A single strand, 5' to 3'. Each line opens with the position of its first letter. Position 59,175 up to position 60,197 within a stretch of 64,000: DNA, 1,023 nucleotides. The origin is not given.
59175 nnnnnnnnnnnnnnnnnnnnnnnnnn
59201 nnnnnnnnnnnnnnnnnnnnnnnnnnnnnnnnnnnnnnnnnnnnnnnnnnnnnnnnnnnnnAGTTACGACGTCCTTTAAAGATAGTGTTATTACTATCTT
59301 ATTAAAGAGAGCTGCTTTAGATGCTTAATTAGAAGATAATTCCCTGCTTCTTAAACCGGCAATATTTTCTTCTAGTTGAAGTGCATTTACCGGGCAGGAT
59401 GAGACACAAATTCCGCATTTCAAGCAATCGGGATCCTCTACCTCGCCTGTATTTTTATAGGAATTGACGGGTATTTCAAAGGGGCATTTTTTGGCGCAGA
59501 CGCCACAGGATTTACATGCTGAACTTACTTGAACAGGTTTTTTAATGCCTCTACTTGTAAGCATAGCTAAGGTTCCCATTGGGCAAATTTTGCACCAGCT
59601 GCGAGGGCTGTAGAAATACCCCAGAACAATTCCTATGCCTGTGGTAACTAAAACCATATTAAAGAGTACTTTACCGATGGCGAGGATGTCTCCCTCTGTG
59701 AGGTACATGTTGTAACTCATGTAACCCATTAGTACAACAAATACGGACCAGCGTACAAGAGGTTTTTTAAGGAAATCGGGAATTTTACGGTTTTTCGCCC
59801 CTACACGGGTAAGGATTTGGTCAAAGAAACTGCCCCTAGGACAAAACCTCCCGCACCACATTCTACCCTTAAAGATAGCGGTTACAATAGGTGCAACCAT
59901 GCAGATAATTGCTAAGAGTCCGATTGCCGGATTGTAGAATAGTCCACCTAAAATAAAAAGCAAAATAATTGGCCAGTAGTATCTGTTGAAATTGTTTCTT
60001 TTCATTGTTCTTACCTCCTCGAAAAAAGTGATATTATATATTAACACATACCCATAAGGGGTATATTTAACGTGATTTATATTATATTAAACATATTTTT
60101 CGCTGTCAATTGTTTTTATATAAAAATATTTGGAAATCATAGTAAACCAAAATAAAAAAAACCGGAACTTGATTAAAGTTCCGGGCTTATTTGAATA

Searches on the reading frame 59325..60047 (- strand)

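Call 88: search_protein_families(library=ncbifam, proteins=[window:59325-60047:-], max_evalue=0.00001)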
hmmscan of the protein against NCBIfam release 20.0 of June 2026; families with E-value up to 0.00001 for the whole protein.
window:59325-60047:- (240 aa): 12 families
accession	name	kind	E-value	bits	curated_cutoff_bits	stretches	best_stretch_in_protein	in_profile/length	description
TIGR02163.1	napH_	subfamily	9.8e-14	51.5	213.05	1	50-226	67-254/255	NapH/MauN family ferredoxin-type protein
NF007013.0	PRK09477.1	equivalog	1.3e-13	50.7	234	1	128-228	171-279/286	quinol dehydrogenase ferredoxin subunit NapH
NF058577.1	FdxA_fam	equivalog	2.3e-08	34.1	65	1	174-222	5-52/52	4Fe-4S ferredoxin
NF040864.1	HgcB_ferredoxin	equivalog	7.6e-08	32.1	99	1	175-228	13-66/93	mercury methylation ferredoxin HgcB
NF040770.1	hetero_SS_HdrA2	exception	1.2e-07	30.3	1100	1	175-227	576-627/777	CoB-CoM heterodisulfide reductase HdrA2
TIGR02179.1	PorD_KorD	subfamily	1.8e-07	31.2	60.05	1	167-227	16-76/78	2-oxoacid:acceptor oxidoreductase, delta subunit, pyruvate/2-ketoisovalerate family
NF038196.1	ferrodoxin_EFR1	subfamily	3.8e-07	30.4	75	1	168-227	176-233/242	EFR1 family ferrodoxin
NF045874.1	Vhu_polyferre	exception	7.7e-07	28.2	600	1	169-237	121-188/381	F420-non-reducing hydrogenase associated-polyferredoxin VhuB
TIGR01944.1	rnfB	subfamily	8.5e-07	28.7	68.7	1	176-228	113-165/190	RnfABCDGE type electron transport complex subunit B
NF043039.1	HgcAB_like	equivalog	1.4e-06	28.1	285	1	97-224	224-350/350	HgcAB-like fusion protein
TIGR03294.1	FrhG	equivalog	3.6e-06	26.9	245.5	1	172-229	170-226/228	coenzyme F420 hydrogenase subunit gamma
TIGR02700.1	flavo_MJ0208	hypoth_equivalog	6.1e-06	25.7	251.35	1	176-227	148-198/234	dihydromethanopterin reductase (acceptor)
